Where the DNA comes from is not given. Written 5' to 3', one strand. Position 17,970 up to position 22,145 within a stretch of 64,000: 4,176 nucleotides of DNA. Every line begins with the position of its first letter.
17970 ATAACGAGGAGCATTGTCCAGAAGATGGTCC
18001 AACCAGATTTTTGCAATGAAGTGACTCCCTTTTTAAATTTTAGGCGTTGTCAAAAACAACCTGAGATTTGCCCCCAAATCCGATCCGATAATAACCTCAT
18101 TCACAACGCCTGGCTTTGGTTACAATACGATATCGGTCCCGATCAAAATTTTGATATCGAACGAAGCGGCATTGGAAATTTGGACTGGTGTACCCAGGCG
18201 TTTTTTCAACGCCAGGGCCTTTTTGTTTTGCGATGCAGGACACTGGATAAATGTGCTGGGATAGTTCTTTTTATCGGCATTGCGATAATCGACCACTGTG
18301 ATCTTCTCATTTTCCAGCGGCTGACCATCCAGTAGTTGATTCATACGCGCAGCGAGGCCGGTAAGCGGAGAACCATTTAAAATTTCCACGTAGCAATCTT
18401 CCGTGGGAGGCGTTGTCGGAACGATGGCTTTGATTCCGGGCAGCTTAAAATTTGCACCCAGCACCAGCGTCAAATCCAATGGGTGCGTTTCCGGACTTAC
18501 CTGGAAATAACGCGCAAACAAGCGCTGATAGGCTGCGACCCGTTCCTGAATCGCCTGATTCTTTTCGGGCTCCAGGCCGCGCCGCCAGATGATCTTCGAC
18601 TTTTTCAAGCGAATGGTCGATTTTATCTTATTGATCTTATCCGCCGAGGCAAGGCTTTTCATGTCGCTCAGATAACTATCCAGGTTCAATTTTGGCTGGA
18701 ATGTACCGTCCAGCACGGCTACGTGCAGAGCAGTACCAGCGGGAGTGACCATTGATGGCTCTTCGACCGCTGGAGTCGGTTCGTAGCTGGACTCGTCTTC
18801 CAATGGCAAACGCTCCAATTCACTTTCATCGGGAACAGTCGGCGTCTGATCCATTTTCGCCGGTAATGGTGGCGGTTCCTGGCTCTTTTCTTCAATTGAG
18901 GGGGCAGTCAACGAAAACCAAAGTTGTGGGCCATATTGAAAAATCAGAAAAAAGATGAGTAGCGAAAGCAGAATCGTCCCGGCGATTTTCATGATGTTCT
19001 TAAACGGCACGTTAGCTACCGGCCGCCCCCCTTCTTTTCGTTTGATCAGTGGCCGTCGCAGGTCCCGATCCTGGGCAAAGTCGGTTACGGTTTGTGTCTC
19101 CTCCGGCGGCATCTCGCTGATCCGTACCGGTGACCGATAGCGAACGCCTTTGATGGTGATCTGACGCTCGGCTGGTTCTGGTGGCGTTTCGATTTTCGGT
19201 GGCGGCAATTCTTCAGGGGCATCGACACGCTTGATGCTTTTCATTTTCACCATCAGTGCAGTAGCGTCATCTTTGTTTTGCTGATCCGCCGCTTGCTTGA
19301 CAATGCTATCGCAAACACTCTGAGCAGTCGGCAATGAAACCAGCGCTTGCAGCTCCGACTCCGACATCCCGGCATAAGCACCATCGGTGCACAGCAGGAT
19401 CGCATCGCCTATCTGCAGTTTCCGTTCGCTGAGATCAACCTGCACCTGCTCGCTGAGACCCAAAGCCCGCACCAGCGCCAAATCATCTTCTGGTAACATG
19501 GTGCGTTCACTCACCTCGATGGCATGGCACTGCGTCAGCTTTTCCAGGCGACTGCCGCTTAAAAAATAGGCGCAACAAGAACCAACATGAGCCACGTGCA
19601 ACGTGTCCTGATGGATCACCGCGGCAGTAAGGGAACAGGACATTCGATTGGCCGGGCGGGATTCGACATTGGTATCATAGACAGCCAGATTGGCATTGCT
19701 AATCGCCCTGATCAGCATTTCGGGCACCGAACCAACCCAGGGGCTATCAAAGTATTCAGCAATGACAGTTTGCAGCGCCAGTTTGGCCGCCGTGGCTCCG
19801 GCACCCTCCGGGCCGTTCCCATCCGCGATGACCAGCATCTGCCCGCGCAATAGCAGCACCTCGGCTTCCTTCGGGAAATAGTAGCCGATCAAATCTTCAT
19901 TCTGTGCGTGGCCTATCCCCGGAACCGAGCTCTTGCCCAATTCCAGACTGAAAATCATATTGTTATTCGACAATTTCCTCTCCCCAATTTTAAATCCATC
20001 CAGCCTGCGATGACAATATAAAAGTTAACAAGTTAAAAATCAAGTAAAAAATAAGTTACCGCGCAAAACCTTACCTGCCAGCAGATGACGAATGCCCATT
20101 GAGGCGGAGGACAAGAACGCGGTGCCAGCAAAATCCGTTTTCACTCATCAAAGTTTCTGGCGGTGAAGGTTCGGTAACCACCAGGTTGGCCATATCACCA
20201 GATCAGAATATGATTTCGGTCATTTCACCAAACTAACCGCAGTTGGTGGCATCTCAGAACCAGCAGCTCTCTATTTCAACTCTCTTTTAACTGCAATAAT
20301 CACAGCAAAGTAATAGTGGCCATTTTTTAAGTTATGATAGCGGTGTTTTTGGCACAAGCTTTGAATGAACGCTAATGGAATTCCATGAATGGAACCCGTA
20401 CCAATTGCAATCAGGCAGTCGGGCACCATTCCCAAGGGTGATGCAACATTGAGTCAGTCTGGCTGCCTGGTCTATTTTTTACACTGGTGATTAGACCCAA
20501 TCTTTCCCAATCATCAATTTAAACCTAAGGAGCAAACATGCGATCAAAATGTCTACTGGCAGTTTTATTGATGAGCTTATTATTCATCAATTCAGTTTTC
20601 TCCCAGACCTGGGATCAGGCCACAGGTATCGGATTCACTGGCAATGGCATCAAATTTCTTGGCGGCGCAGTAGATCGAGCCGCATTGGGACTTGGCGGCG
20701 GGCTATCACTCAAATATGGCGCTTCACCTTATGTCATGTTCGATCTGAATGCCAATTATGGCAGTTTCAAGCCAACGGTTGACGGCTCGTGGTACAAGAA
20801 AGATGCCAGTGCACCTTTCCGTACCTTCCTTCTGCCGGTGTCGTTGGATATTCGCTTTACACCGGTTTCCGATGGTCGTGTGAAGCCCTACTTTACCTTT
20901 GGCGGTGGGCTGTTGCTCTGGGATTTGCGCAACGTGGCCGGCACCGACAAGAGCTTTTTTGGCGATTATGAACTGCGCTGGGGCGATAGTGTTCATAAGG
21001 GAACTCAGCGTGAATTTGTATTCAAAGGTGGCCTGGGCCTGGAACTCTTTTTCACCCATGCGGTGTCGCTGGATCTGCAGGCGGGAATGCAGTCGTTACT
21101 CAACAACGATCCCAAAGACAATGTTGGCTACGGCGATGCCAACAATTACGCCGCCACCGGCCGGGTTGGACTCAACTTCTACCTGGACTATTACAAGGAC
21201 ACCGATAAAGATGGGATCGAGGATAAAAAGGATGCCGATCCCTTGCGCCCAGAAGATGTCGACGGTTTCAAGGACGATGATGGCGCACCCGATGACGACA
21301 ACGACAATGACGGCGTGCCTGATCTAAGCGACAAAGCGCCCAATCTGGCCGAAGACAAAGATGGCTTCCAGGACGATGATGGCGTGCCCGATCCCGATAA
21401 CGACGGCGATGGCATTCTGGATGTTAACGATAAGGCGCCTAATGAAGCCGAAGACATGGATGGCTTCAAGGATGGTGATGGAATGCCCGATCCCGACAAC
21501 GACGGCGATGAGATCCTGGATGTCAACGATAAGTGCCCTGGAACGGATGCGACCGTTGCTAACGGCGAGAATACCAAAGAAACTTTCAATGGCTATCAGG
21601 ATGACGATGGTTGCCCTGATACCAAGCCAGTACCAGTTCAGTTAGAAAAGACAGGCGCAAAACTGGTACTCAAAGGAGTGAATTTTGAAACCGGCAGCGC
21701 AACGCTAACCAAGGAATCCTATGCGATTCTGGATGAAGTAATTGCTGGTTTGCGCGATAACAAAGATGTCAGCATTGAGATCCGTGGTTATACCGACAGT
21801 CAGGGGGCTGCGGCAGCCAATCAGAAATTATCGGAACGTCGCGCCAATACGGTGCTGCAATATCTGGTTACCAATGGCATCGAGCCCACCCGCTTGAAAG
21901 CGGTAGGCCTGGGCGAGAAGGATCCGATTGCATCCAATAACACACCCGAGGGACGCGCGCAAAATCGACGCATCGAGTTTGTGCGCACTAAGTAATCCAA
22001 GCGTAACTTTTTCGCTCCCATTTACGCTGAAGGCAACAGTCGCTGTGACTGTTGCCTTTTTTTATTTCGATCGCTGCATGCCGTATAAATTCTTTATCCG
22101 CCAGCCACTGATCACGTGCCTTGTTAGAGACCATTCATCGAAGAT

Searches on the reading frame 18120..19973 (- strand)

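Call 61: search_protein_families(library=pfam, proteins=[window:18120-19973:-], max_evalue=0.001)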
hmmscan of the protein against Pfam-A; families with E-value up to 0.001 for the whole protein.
window:18120-19973:- (617 aa): 3 families
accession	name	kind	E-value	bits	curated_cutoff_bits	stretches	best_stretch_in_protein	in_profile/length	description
PF07228.17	SpoIIE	-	7.6e-10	39.5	25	1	46-244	6-191/192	Stage II sporulation protein E (SpoIIE)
PF13672.11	PP2C_2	-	7.1e-09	36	24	1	44-207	24-182/209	Protein phosphatase 2C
PF13399.11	LytR_C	-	1.1e-06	29.9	22.2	1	529-614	4-85/86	LytR cell envelope-related transcriptional attenuator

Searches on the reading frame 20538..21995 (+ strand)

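Call 61: search_protein_families(library=pfam, proteins=[window:20538-21995:+], max_evalue=0.001)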
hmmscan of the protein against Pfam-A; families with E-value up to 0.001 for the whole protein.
window:20538-21995:+ (485 aa): 2 families
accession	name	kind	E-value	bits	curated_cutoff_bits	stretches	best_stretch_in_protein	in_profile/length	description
PF00691.25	OmpA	-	1.7e-26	92.8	27.2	1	383-477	2-98/98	OmpA family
PF05359.17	DUF748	-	0.00027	19.6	50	0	378-435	878-937/1037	Domain of Unknown Function (DUF748)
